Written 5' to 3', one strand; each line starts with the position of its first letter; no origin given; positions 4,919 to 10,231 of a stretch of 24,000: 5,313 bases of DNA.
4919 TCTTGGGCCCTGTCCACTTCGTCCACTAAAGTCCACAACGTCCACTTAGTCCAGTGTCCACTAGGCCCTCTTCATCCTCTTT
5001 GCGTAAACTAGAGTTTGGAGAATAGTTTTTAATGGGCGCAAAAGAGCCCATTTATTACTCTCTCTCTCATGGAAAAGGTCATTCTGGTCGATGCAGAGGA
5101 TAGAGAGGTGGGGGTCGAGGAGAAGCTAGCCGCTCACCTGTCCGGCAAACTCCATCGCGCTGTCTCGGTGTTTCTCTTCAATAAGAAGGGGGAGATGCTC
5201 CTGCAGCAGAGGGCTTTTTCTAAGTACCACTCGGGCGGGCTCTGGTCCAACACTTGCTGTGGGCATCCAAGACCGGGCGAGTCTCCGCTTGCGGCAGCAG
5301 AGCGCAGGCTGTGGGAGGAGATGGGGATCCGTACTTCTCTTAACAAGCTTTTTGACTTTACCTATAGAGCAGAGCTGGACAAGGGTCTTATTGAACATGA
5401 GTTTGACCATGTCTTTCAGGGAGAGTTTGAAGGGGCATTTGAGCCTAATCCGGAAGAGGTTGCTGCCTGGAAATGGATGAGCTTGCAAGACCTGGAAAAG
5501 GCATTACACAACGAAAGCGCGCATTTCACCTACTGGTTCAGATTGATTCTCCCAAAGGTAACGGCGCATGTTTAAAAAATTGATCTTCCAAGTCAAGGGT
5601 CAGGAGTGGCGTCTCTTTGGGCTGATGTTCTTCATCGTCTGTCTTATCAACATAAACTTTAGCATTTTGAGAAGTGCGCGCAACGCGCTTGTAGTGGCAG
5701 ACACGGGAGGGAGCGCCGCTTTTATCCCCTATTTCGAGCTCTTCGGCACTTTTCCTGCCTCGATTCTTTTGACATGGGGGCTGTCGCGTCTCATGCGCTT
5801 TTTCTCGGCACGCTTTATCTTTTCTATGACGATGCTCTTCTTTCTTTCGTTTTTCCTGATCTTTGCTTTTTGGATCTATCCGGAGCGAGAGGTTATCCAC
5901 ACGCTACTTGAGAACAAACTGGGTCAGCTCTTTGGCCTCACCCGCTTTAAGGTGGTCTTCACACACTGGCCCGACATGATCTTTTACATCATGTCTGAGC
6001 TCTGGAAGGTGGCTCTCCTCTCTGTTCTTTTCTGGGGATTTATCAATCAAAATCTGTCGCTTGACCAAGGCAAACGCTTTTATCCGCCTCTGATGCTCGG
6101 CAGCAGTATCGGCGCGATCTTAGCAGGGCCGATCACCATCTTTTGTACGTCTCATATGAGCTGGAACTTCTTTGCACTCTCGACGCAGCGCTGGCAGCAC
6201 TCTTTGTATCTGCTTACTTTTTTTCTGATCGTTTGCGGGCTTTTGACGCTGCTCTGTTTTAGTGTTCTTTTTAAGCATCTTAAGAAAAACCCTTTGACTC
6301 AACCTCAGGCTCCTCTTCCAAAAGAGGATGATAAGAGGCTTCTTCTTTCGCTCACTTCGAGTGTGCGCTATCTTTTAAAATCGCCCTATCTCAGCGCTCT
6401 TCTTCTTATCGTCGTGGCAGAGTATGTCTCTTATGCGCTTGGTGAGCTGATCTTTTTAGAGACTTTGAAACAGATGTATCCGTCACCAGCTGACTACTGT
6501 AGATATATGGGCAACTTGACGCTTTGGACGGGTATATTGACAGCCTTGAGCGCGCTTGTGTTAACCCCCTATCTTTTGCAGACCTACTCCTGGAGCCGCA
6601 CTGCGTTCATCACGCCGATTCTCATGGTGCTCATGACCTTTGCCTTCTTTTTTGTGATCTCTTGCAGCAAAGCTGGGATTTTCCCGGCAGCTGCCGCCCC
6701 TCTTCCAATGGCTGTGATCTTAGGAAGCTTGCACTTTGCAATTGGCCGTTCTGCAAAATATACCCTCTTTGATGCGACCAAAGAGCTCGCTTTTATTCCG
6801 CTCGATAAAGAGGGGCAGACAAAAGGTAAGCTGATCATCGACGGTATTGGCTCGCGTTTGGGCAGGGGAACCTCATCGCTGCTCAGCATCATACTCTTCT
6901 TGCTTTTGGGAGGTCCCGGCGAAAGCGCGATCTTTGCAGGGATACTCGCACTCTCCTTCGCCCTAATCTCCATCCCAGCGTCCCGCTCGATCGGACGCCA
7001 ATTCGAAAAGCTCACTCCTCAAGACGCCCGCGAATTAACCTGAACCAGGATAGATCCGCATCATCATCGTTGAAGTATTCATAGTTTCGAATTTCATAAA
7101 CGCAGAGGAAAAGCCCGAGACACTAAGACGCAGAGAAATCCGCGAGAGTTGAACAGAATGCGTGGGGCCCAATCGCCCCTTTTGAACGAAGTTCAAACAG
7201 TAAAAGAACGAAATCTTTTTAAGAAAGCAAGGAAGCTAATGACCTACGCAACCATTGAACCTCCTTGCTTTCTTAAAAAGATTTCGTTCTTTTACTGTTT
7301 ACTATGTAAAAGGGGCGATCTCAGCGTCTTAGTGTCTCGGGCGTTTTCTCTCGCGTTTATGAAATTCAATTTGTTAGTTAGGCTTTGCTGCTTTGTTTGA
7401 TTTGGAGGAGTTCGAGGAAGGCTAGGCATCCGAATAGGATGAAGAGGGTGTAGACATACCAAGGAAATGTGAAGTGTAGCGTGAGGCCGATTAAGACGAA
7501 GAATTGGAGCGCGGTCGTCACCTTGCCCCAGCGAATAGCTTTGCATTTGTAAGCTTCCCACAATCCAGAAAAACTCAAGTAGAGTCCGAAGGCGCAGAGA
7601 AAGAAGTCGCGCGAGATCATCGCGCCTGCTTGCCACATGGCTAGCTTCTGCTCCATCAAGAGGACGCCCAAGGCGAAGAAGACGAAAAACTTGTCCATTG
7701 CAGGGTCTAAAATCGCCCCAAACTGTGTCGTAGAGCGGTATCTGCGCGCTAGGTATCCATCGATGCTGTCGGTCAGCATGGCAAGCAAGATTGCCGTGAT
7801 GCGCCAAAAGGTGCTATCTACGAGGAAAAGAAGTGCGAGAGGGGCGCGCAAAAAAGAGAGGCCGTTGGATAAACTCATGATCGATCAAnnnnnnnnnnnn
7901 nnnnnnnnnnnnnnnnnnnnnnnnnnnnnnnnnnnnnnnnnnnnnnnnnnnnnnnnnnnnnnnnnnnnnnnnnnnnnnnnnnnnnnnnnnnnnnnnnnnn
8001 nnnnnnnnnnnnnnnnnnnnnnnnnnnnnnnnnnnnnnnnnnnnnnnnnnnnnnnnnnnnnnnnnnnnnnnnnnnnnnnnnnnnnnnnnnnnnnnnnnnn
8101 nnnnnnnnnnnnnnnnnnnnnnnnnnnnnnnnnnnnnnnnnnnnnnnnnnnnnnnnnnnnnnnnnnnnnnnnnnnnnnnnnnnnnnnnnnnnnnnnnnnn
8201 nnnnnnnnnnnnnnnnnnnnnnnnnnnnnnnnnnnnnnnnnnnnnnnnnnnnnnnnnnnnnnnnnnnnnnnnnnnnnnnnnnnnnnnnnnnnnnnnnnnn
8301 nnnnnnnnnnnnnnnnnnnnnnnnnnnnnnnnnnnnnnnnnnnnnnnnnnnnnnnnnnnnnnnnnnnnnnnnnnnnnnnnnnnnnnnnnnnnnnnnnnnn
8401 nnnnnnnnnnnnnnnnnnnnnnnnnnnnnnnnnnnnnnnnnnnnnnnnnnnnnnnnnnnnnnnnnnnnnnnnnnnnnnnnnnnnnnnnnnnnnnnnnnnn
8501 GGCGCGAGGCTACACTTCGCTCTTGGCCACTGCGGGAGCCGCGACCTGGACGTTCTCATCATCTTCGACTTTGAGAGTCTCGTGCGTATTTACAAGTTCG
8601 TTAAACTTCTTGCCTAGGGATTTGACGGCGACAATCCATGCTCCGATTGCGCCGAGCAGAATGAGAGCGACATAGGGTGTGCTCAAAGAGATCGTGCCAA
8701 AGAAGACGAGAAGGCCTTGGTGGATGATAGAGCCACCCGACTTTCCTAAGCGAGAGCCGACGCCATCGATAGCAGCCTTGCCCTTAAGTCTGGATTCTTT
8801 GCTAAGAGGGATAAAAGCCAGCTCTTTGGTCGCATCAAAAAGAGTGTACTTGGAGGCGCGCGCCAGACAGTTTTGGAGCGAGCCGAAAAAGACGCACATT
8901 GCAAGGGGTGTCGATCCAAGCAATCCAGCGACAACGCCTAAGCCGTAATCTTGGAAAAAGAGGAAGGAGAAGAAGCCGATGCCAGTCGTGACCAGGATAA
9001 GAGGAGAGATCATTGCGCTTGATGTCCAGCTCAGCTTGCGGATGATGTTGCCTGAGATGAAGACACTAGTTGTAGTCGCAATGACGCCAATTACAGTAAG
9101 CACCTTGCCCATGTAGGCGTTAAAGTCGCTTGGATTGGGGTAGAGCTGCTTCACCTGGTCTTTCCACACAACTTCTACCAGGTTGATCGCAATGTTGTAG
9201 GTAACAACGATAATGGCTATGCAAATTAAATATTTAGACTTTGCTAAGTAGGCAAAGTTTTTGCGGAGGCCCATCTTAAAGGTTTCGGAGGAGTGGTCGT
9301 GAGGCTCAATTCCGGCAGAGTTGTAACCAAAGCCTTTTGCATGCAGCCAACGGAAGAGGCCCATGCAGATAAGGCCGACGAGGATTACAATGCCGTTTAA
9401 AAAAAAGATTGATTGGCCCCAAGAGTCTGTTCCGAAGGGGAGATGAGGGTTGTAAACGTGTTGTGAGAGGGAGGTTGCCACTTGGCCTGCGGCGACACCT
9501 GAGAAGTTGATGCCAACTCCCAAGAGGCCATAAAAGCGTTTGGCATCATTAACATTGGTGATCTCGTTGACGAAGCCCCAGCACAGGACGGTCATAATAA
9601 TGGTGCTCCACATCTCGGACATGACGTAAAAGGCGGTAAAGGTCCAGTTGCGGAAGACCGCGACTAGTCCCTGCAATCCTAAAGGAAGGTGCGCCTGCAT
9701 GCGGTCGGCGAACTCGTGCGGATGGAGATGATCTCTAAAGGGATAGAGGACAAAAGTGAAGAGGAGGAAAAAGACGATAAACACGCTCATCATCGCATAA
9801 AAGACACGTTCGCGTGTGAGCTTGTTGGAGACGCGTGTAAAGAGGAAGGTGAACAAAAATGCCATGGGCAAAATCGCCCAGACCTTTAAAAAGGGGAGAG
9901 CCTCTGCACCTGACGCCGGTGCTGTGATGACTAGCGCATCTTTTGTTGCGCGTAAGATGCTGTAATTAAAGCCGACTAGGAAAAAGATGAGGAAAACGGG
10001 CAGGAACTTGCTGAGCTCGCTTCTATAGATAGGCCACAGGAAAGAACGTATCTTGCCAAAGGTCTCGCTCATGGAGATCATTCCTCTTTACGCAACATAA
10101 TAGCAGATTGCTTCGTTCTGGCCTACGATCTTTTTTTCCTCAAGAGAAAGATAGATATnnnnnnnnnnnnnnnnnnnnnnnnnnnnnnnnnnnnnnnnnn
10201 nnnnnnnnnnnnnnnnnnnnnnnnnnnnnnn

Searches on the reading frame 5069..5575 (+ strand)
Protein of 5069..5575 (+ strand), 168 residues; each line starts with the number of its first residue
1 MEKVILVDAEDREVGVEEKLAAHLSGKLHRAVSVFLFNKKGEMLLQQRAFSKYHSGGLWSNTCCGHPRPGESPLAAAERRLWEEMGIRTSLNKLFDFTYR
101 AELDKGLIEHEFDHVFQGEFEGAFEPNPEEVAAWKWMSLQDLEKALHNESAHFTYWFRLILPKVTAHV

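Call 11: search_protein_families(library=pfam, proteins=[window:5069-5575:+])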
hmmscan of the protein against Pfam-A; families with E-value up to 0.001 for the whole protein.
window:5069-5575:+ (168 aa): 2 families
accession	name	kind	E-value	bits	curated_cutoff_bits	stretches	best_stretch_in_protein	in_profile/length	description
PF00293.34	NUDIX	-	3.7e-30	105.1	21.1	1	28-157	2-134/134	NUDIX domain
PF14815.12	NUDIX_4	-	0.00013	22.2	35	1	35-144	3-100/113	NUDIX domain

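Call 24: find_encoding_contigs(protein=window:5069-5575:+, flank=10000, max_places=10)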
Protein window:5069-5575:+ (168 aa): 3 contigs read that carry it; 3 places shown.
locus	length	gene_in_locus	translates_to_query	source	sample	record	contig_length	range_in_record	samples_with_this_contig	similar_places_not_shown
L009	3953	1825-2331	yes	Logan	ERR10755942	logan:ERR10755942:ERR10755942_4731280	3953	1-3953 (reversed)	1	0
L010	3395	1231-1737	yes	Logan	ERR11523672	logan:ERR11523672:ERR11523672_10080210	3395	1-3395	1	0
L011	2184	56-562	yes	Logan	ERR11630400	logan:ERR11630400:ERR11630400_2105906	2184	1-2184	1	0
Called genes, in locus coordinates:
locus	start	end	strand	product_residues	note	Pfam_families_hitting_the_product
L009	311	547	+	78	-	PF01381:HTH_3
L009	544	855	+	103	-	PF13657:Couple_hipA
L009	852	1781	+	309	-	PF07804:HipA_C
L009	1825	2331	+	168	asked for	PF00293:NUDIX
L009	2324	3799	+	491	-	PF03219:TLC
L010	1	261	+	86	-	?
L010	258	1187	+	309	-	PF07804:HipA_C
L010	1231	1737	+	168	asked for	PF00293:NUDIX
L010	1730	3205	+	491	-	PF03219:TLC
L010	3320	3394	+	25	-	?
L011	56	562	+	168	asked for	PF00293:NUDIX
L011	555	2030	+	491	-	PF03219:TLC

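Call 71: search_protein_families(library=ncbifam, proteins=[L009:311-547:+, L009:544-855:+, L009:852-1781:+], max_evalue=0.01)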
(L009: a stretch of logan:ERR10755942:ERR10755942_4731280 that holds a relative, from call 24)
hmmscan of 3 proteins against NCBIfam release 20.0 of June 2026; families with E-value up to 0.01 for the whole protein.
L009:311-547:+ (78 aa): 8 families
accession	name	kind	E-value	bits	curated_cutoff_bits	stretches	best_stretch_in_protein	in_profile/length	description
TIGR03070.1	couple_hipB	subfamily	7.1e-17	61.1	71.65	1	6-63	1-58/58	type II toxin-antitoxin system Y4mF family antitoxin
NF007408.0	PRK09943.1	equivalog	0.00013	21.6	211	1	2-63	2-63/185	HTH-type transcriptional regulator PuuR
TIGR03830.1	CxxCG_CxxCG_HTH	subfamily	0.00027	20.7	61.8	1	9-60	67-117/127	type II TA system antitoxin MqsA family protein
NF007257.0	PRK09706.1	subfamily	0.00031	20.6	101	1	7-60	5-58/135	transcriptional repressor DicA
TIGR00270.2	TIGR00270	equivalog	0.0032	17.3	110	1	7-66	75-134/159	multiprotein bridging factor aMBF1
NF006015.0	PRK08154.1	subfamily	0.0059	15.8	204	1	3-64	26-87/314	anaerobic benzoate catabolism transcriptional regulator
NF047948.1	male_kill_WMK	equivalog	0.0072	15.8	300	1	6-64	161-219/300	WO male-killing family protein Wmk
NF038310.1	lysogeny_AimR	equivalog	0.008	15.3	70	1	17-71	6-60/365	AimR family lysis-lysogeny pheromone receptor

L009:544-855:+ (103 aa): 1 family
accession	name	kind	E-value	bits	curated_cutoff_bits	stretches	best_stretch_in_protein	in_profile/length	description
TIGR03071.1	couple_hipA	domain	3e-21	75.4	27.8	1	4-99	2-100/101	HipA N-terminal domain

L009:852-1781:+ (309 aa): 1 family
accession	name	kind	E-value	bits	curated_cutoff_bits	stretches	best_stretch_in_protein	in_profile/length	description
NF007297.0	PRK09775.1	equivalog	5.2e-08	32.1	401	1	56-221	207-371/446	type II toxin-antitoxin system HipA family toxin YjjJ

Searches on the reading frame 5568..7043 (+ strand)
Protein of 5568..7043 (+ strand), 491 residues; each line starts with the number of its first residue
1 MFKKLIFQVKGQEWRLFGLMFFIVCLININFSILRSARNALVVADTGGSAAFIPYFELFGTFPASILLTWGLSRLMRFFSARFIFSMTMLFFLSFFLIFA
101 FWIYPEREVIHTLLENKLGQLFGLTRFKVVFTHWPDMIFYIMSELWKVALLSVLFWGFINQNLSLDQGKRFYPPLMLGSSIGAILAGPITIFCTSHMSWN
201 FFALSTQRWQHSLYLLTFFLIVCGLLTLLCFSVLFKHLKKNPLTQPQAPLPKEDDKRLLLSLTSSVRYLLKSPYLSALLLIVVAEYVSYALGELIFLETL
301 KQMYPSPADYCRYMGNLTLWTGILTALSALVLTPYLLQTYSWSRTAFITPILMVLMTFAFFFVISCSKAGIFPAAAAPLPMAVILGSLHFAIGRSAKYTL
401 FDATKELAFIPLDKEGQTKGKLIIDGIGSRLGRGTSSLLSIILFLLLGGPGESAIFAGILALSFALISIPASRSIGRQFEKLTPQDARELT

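Call 11: search_protein_families(library=pfam, proteins=[window:5568-7043:+])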
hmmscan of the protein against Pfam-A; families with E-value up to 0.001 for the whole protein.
window:5568-7043:+ (491 aa): 1 family
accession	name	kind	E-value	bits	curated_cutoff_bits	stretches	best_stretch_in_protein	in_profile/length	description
PF03219.20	TLC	-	9.2e-100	335.2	21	1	2-479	11-491/491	TLC ATP/ADP transporter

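Call 17: find_related_loci(query=window:5568-7043:+, collection=genome_contigs, flank=10000)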
Query window:5568-7043:+ (491 aa) in genome_contigs; peptide patterns used: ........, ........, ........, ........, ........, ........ (x = any residue, [..] = any of these).
30 stretches matched a pattern; 7 encode a relative of the query (tblastn E <= 1e-3); 7 distinct loci.
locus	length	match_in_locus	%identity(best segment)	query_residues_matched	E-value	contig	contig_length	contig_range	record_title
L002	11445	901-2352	80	1-486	0e+0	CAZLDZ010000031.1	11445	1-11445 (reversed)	MAG TPA_asm: uncultured bacterium isolate SRP200132_co2_233 genome assembly, contig: NODE_5082_length_11445_cov_7.296576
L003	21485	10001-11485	74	1-491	0e+0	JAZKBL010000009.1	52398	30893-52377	MAG: Chlamydiota bacterium isolate ADI_H3L2_1_122_18_3-bin080 ADIH3L21_B080_0_000000000009, whole genome shotgun sequenc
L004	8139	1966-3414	73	1-481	0e+0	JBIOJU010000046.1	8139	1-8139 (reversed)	MAG: Chlamydiales bacterium isolate GcA13-11 k141_268950_length_8139_cov_164.0000, whole genome shotgun sequence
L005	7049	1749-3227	73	1-490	0e+0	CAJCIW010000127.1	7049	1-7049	Verrucomicrobia bacterium isolate BOG_genome_mining.30 genome assembly, contig: k141_8924555, whole genome shotgun seque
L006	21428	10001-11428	74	8-487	0e+0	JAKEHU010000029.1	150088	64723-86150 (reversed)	MAG: Chlamydiae bacterium isolate PMV_8.15 PMV_8.15.k101_644787, whole genome shotgun sequence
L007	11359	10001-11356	74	1-449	0e+0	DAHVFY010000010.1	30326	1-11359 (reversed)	MAG TPA_asm: Parachlamydiales bacterium isolate clean324 NODE_10_length_30326_cov_3.404840, whole genome shotgun sequenc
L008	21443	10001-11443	69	1-481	0e+0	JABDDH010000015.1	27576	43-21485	MAG: Chlamydiae bacterium isolate BWMinHeated_Nextera5_MAG3 3300020862.a:Ga0207073_1057, whole genome shotgun sequence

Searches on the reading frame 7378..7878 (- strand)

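Call 44: search_protein_families(library=pfam, proteins=[window:7378-7878:-])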
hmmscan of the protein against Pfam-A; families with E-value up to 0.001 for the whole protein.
window:7378-7878:- (166 aa): 1 family
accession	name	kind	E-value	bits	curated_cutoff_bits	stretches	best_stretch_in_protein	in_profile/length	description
PF01066.26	CDP-OH_P_transf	-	2.1e-22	80.6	22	1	2-142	2-138/152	CDP-alcohol phosphatidyltransferase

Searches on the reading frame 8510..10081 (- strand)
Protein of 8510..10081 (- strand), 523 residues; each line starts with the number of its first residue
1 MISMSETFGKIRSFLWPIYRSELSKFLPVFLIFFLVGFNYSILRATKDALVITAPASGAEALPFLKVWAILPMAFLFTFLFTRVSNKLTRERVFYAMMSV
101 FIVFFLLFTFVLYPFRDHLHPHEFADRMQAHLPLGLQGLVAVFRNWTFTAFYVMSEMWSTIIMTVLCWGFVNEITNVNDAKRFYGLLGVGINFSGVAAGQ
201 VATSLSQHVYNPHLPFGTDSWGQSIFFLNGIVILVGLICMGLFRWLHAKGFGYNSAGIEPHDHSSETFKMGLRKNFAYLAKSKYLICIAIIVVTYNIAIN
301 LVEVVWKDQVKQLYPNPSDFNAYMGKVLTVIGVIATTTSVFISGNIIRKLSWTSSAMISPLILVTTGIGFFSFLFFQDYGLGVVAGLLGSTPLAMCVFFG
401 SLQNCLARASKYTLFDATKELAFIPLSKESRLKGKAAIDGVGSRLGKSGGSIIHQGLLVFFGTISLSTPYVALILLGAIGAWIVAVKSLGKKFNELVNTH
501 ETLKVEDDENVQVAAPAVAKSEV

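Call 11: search_protein_families(library=pfam, proteins=[window:8510-10081:-])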
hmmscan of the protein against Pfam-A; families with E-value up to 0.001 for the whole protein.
window:8510-10081:- (523 aa): 2 families
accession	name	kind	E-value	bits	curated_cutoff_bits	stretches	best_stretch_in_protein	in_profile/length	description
PF03219.20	TLC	-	7.4e-187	622.5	21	1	5-493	5-491/491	TLC ATP/ADP transporter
PF07690.21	MFS_1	-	0.00039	19.9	33.4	0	30-408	2-321/347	Major Facilitator Superfamily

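Call 16: list_cluster_members(proteins=[window:8510-10081:-, window:21277-21744:+, window:5568-7043:+, window:16561-18330:+])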
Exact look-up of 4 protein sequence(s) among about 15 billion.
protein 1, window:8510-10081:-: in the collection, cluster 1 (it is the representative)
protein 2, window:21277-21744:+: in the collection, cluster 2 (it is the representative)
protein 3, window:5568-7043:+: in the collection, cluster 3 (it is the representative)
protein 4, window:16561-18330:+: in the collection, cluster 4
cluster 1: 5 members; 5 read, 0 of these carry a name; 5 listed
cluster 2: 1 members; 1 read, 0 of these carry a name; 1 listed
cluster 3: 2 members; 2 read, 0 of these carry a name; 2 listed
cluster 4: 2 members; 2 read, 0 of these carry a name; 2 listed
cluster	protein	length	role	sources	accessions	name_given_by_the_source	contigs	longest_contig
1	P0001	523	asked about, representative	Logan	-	-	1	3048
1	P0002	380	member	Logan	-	-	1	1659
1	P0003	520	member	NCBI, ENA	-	-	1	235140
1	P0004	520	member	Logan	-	-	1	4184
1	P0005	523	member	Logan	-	-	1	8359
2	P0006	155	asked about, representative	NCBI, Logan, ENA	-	-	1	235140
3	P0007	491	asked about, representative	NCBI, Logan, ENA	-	-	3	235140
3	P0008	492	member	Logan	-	-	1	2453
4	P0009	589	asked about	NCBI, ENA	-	-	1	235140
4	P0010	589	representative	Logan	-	-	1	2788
